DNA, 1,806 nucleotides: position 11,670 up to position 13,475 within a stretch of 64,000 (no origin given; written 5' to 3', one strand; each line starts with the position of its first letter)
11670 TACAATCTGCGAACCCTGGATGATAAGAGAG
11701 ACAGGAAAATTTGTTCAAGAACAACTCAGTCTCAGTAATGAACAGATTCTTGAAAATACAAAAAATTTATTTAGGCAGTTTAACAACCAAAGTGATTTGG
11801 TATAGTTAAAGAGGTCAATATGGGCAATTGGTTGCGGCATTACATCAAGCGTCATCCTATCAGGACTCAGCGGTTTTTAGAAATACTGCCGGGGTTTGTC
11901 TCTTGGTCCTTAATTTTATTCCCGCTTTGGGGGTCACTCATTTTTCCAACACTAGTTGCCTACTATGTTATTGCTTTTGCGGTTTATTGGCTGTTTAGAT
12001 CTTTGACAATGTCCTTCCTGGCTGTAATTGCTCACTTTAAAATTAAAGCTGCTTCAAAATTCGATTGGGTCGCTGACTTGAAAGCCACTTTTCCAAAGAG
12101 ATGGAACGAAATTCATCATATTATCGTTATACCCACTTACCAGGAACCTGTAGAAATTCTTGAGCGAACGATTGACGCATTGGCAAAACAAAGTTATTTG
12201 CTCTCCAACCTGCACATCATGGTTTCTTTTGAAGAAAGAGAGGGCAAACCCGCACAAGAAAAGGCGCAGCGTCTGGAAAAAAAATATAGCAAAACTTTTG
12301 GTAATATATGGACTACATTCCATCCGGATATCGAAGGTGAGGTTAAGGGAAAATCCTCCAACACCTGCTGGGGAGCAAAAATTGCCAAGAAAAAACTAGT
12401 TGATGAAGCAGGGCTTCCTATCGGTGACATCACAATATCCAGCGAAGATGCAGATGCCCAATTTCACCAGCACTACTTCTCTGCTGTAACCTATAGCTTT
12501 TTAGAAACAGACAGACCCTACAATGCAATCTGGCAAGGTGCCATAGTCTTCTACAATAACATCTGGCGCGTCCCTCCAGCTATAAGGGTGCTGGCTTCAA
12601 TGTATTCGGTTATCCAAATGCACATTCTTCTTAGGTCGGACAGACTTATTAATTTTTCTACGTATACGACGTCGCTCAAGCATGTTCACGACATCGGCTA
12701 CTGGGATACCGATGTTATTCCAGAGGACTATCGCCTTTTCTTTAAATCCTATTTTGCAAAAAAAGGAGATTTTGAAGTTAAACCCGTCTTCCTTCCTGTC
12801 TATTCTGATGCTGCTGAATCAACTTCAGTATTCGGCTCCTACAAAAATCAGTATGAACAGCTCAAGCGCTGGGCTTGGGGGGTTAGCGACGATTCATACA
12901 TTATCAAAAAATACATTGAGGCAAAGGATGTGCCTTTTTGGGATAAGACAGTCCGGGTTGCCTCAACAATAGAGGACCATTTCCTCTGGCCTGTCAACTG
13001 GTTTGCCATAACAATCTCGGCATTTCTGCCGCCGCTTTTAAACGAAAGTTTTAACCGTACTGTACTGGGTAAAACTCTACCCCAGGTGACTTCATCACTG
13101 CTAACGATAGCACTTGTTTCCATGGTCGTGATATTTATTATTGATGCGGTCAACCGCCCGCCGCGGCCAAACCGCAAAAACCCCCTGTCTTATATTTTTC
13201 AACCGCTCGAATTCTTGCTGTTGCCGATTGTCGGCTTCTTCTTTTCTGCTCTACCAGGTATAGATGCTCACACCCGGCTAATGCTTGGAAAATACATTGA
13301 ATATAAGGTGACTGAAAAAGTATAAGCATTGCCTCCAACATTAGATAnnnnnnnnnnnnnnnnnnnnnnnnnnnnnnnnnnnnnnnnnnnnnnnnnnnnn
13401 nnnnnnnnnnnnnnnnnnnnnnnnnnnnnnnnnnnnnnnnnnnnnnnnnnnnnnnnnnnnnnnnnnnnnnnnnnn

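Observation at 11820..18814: Six-gene envelope glycosylation operon combining a processive GT2, two GT-C enzymes, a WecA-like primer enzyme and a DPPR-synthase-like UbiA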

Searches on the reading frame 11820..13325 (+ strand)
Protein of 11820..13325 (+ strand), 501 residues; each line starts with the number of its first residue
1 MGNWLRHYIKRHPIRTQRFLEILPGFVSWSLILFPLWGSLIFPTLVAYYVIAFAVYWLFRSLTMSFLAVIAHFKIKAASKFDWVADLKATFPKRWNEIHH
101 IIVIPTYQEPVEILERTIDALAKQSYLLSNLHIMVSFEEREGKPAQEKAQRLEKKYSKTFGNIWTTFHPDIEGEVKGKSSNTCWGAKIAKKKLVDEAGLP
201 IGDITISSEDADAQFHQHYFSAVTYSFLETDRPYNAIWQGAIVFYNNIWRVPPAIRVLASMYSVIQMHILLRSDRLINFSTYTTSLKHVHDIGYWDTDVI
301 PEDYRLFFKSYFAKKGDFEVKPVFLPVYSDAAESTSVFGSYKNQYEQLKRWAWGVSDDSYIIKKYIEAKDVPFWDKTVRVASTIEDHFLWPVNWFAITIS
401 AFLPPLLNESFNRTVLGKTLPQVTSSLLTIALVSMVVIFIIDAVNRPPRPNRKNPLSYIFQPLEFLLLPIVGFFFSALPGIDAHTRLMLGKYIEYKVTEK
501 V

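Call 4: search_protein_families(library=pfam, proteins=[window:11820-13325:+], max_evalue=0.01)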
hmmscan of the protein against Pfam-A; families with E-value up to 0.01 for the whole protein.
window:11820-13325:+ (501 aa): 0 families

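Call 5: search_protein_families(library=ncbifam, proteins=[window:11820-13325:+], max_evalue=0.01)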
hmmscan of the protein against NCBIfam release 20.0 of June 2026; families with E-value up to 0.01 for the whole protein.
window:11820-13325:+ (501 aa): 1 family
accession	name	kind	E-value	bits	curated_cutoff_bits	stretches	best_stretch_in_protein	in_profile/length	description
TIGR03937.1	PgaC_IcaA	equivalog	0.00026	20.1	422.3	1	288-473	211-383/407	poly-beta-1,6-N-acetyl-D-glucosamine synthase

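Call 22: search_solved_structures(query=window:11820-13322:+, max_evalue=1)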
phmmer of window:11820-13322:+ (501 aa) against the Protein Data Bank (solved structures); distinct sequences matched with E-value up to 1: 0.

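Call 32: search_solved_structures(query=A3, max_evalue=1, show_alignments=2)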
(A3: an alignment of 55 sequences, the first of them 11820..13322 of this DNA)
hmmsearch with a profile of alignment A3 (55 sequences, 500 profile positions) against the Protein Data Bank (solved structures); distinct sequences matched with E-value up to 1: 2.
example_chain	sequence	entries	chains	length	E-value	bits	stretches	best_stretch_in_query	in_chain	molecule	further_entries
4rv1_A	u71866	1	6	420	0.01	18.1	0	159-212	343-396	Engineered Protein OR497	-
4hxt_A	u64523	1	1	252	0.11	14.7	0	159-212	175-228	De Novo Protein OR329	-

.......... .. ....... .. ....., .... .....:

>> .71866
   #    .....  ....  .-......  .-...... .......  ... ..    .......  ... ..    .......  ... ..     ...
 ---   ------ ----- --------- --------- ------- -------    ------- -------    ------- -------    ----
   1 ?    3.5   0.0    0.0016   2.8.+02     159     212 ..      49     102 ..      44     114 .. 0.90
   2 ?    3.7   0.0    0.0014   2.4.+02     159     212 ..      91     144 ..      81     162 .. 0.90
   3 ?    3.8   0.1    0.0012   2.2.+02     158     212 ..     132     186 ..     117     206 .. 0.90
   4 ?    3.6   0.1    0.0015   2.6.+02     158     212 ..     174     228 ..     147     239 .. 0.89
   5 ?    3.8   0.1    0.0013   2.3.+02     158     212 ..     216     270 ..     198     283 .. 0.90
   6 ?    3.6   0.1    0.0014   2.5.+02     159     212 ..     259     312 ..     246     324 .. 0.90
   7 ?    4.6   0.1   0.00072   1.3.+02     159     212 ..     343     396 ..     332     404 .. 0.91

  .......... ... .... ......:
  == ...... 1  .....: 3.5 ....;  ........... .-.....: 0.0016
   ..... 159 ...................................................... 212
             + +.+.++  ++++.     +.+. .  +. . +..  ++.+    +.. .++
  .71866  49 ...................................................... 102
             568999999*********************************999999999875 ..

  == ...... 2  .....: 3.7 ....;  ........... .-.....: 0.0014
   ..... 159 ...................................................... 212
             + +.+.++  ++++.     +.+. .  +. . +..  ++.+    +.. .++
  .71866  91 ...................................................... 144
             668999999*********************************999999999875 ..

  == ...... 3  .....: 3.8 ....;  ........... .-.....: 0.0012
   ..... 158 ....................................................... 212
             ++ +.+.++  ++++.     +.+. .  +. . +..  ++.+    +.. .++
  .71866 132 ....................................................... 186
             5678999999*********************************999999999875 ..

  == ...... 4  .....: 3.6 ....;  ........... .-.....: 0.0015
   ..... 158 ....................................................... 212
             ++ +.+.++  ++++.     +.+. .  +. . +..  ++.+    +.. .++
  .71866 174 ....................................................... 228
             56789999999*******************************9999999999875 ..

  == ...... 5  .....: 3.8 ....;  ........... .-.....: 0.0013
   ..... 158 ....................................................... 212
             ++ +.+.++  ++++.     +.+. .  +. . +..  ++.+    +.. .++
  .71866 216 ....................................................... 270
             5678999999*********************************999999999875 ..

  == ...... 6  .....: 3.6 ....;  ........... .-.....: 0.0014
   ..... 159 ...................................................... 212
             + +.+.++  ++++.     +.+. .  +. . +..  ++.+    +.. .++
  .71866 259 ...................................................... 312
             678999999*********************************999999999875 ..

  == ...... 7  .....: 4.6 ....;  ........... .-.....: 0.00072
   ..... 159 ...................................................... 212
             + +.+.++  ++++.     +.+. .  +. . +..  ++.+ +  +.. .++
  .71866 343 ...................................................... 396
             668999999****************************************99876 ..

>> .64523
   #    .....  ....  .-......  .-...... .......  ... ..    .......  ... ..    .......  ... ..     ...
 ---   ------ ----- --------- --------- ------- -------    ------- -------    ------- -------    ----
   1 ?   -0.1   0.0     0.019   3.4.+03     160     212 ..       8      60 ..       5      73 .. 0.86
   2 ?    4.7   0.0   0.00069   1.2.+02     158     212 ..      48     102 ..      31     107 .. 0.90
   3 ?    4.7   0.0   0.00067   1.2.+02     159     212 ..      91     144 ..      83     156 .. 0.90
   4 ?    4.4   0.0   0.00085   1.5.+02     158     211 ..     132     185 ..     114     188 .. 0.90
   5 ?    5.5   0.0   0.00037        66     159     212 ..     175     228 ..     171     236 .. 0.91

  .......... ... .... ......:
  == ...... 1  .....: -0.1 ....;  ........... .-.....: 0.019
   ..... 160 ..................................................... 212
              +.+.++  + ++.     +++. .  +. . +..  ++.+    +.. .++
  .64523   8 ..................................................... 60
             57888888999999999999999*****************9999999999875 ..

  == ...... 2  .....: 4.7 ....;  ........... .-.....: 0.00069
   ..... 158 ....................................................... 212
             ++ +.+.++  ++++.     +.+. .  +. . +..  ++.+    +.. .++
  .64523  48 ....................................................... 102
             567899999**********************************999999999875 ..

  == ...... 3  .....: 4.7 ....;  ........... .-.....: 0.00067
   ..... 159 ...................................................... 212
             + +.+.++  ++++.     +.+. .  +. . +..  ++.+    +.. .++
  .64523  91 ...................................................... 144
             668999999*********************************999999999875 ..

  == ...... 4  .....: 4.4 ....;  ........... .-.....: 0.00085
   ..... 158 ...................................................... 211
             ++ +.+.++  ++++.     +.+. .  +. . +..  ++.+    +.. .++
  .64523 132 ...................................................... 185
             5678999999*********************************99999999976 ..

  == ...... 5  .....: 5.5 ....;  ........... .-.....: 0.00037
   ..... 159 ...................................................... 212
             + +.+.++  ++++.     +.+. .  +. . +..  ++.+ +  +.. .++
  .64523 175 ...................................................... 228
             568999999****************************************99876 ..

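Call 35: find_homologous_proteins(query=window:11820-13322:+)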
Query window:11820-13322:+ (501 aa): 4428 proteins with E <= 0.001 among 8000 candidates; the best 120 are listed.
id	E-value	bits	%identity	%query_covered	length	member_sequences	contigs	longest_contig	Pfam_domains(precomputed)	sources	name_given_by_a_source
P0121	1.1e-296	1003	86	100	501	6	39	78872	-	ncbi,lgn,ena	-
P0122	6.0e-291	984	83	100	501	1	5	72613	PF13632.13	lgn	-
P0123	8.4e-288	974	82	100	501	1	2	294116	PF13632.13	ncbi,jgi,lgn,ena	-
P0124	3.2e-287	972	82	100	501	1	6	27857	PF13632.13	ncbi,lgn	-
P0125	6.3e-276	934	77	100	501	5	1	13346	PF13632.13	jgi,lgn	-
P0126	1.3e-274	930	77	100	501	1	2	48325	PF13632.13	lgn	-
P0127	2.1e-273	926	77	100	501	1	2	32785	PF13632.13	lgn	-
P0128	3.1e-272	922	77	100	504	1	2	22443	PF13632.13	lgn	-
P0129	7.5e-272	921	77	100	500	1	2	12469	-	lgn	-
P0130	1.2e-271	920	77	100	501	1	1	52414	PF13632.13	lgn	-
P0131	1.5e-271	920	77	99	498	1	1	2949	-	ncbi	-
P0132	2.6e-270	916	76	100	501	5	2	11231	PF13632.13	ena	-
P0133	3.8e-270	915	78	100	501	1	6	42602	-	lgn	-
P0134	1.1e-269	914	75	100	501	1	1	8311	PF13632.13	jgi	jgi:cellulose synthase/poly-beta-1,6-N-acetylglucosamine synthase-like glycosyltransferase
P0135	3.8e-268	909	75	100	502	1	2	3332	PF13632.13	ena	-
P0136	4.3e-268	909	77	100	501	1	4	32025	PF13632.13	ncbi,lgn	-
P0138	4.3e-267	905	75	100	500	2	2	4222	PF13632.13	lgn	-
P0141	2.7e-266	903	76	100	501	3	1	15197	PF13632.13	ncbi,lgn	-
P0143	2.2e-265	900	75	99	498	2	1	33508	PF13632.13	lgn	-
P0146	3.1e-265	899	75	99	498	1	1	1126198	PF13632.13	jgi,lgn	-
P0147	3.2e-265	899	75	99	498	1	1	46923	PF13632.13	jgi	-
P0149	2.0e-264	897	75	99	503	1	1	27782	PF13632.13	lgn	-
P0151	4.7e-264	895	74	99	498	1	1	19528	PF13632.13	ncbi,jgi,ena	-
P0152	5.3e-264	895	74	99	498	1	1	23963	PF13632.13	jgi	jgi:hypothetical protein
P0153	6.6e-264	895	75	99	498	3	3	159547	PF13632.13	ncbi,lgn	-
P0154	6.7e-264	895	73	100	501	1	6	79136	PF13632.13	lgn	-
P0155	1.2e-263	894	74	100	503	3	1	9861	PF13632.13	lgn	-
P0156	1.3e-263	894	74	99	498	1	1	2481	PF13632.13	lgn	-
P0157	1.7e-263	893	73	99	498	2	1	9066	PF13632.13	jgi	jgi:hypothetical protein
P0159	3.1e-263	893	74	99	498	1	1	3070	PF13632.13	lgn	-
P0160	4.4e-263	892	73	99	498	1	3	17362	PF13632.13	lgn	-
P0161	6.7e-263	891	76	99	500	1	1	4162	PF13632.13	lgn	-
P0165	1.2e-262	891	73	100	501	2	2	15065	PF13632.13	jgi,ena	-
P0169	2.1e-262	890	74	99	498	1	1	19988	PF13632.13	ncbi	-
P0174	4.2e-262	889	74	100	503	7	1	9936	PF13632.13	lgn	-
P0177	1.4e-261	887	74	99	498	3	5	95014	PF13632.13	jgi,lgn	jgi:hypothetical protein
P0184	3.0e-261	886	74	99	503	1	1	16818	PF13632.13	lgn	-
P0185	3.0e-261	886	73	99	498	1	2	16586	PF13632.13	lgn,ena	-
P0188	4.3e-261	886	73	100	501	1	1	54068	PF13632.13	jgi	jgi:hypothetical protein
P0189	4.5e-261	885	73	99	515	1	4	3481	PF13632.13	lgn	-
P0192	5.2e-261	885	74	99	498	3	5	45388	PF13632.13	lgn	-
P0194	7.4e-261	885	73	99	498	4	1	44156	PF13632.13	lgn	-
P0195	9.9e-261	884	73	99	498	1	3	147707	PF13632.13,PF13641.13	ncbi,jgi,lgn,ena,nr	ncbi:glycosyltransferase family 2 protein [Patescibacteria group bacterium]|nr:glycosyltransferase f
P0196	1.1e-260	884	73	99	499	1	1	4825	PF13632.13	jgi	jgi:hypothetical protein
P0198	1.2e-260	884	73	99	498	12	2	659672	PF13632.13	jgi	jgi:hypothetical protein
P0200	1.3e-260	884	73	99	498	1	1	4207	PF13632.13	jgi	jgi:hypothetical protein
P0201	1.7e-260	884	74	100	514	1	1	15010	PF13632.13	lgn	-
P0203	2.9e-260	883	72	100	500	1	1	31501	PF13632.13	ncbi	-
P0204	3.0e-260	883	74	100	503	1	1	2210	PF13632.13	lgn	-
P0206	4.2e-260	882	74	99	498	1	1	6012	PF13632.13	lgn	-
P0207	5.8e-260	882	74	100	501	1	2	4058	PF13632.13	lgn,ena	-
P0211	9.3e-260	881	74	99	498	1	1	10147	PF13632.13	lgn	-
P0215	2.1e-259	880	72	99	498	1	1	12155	PF13632.13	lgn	-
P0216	2.6e-259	880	74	99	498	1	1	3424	PF13632.13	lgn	-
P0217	2.8e-259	880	72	99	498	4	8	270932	PF13632.13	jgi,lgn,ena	jgi:cellulose synthase/poly-beta-1,6-N-acetylglucosamine synthase-like glycosyltransferase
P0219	3.1e-259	879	74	99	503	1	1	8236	PF13632.13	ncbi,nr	ncbi:MAG: hypothetical protein QG639_139 [Patescibacteria group bacterium]|nr:hypothetical protein [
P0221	5.8e-259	878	74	99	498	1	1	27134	PF13632.13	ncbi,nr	ncbi:MAG: glycosyltransferase family 2 protein [bacterium]|nr:glycosyltransferase family 2 protein [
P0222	6.4e-259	878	73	99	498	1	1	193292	PF13632.13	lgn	-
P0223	9.0e-259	878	73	99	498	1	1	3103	PF13632.13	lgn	-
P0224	9.7e-259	878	73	99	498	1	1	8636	PF13632.13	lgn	-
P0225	1.1e-258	878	75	99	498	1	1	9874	PF13632.13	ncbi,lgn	-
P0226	1.1e-258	878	74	99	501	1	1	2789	PF13632.13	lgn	-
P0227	1.2e-258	877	73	99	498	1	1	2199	PF13632.13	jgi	jgi:hypothetical protein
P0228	1.3e-258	877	72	99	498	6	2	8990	PF13632.13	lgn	-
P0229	1.4e-258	877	73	99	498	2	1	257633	PF13632.13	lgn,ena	-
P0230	1.5e-258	877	73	100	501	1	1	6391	PF13632.13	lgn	-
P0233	2.2e-258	877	73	99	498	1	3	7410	PF13632.13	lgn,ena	-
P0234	2.4e-258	876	73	99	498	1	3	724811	PF13632.13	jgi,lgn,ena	-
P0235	2.4e-258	876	73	99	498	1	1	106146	PF13632.13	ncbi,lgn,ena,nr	ncbi:MAG: hypothetical protein OEX81_02925 [Candidatus Pacebacteria bacterium]|nr:hypothetical prote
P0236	3.0e-258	876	73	99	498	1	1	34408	PF13632.13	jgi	-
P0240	8.3e-258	875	73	99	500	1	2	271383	PF13632.13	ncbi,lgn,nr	ncbi:MAG: hypothetical protein H6774_01625 [Pseudomonadales bacterium]|nr:hypothetical protein [Cand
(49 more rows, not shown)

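Call 45: predict_structure(alignment_id=A4)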
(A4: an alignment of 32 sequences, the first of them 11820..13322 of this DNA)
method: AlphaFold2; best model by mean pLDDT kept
length: 501 residues; sequences in the alignment: 32
mean_pLDDT: 77.7   pTM: 0.79
mean pLDDT of the five models: 77.7, 74.6, 72.4, 72.2, 69.4
residues with pLDDT >= 90: 118; 70-90: 240; 50-70: 127; < 50: 16
segments of 3 or more residues with pLDDT < 50: 296-302, 496-501
pLDDT, mean of each block of 10 residues (from residue 1): 76 73 67 78 84 79 83 89 95 95 88 92 96 93 92 95 92 67 88 95 90 90 95 86 76 79 77 62 85 56 65 80 85 81 74 57 74 67 59 60 78 80 73 70 71 67 70 61 56 48 40
secondary structure, 60 per line:
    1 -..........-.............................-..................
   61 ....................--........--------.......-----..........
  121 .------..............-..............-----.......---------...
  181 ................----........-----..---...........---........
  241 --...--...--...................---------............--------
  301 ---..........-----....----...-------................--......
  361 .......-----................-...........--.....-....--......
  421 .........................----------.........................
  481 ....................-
elements in order: H2-11 H13-41 H43-80 H83-90 E99-105 H111-121 E131-138 H143-156 E162-168 H178-196 E204-208 H219-229 E236-240 E243-245 H253-271 E281-285 H286-292 H304-313 E319-322 E327-329 H337-352 H355-367 H373-388 H390-400 H403-407 H409-412 H415-445 H456-500

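Call 49: fold_search(model_id=the predicted structure, library=pdb)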
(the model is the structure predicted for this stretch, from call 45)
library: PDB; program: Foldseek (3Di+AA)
matches with E <= 10: 911; with E <= 0.001: 162
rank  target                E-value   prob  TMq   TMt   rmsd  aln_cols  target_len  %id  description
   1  7sp9_A                2.0e-09  1.00  0.45  0.46  15.8       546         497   11  Chlorella virus Hyaluronan Synthase in the GlcNAc-primed channel-closed state (released 2022-04-06)
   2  7sp7_A                3.0e-09  1.00  0.49  0.49  15.5       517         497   12  Chlorella virus hyaluronan synthase inhibited by UDP (released 2022-04-06)
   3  7sp8_A                3.5e-09  1.00  0.49  0.49  15.8       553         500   10  Chlorella virus Hyaluronan Synthase bound to UDP-GlcNAc (released 2022-04-06)
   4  9yq2_A                4.5e-09  1.00  0.50  0.51  16.1       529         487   10  Chlorella virus hyaluronan synthase bound to DDM (released 2025-12-10)
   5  9yq5_A                5.4e-09  1.00  0.49  0.49  15.7       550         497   10  Chlorella virus hyaluronan synthase bound to an inserted UDP-GlcA (released 2025-12-10)
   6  8sne_A                8.0e-09  1.00  0.48  0.49  16.2       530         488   11  Chlorella virus Hyaluronan Synthase bound to GlcA extended GlcNAc primer and UDP (released 2024-05-01)
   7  9yq4_A                1.0e-08  1.00  0.49  0.49  17.0       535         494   11  Chlorella virus hyaluronan synthase bound to a proofreading UDP-GlcA (released 2025-12-10)
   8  9b8v_E                1.1e-08  1.00  0.47  0.30  17.1       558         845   14  AlphaFold2 informed cryo-EM model of the E. coli cellulose synthase BcsAG3B6 complex (released 2025-02-19)
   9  8smm_A                1.4e-08  1.00  0.50  0.49  15.3       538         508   10  Xenopus laevis hyaluronan synthase 1 (released 2024-05-01)
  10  8snc_A                2.6e-08  1.00  0.51  0.51  14.8       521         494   12  Chlorella virus Hyaluronan Synthase bound to GlcA extended GlcNAc primer (released 2024-05-01)
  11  8smp_A                3.0e-08  1.00  0.46  0.44  16.9       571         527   10  Xenopus laevis hyaluronan synthase 1, UDP-bound, gating loop inserted state (released 2024-05-01)
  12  8smn_A                4.9e-08  1.00  0.45  0.43  15.7       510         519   11  Xenopus laevis hyaluronan synthase 1, nascent HA polymer bound state (released 2024-05-01)
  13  4p00_A                4.9e-08  1.00  0.49  0.35  17.1       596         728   15  Bacterial Cellulose Synthase in complex with cyclic-di-GMP and UDP (released 2014-04-09)
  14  5ej1_A                5.1e-08  1.00  0.49  0.36  17.1       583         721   16  Pre-translocation state of bacterial cellulose synthase (released 2016-03-30)
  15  9fnn_A                1.5e-07  1.00  0.48  0.32  18.3       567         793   14  Cryo-EM structure of the c-di-GMP-saturated 'crown'less Bcs macrocomplex for cellulose secretion in E. coli (released 2024-10-16)
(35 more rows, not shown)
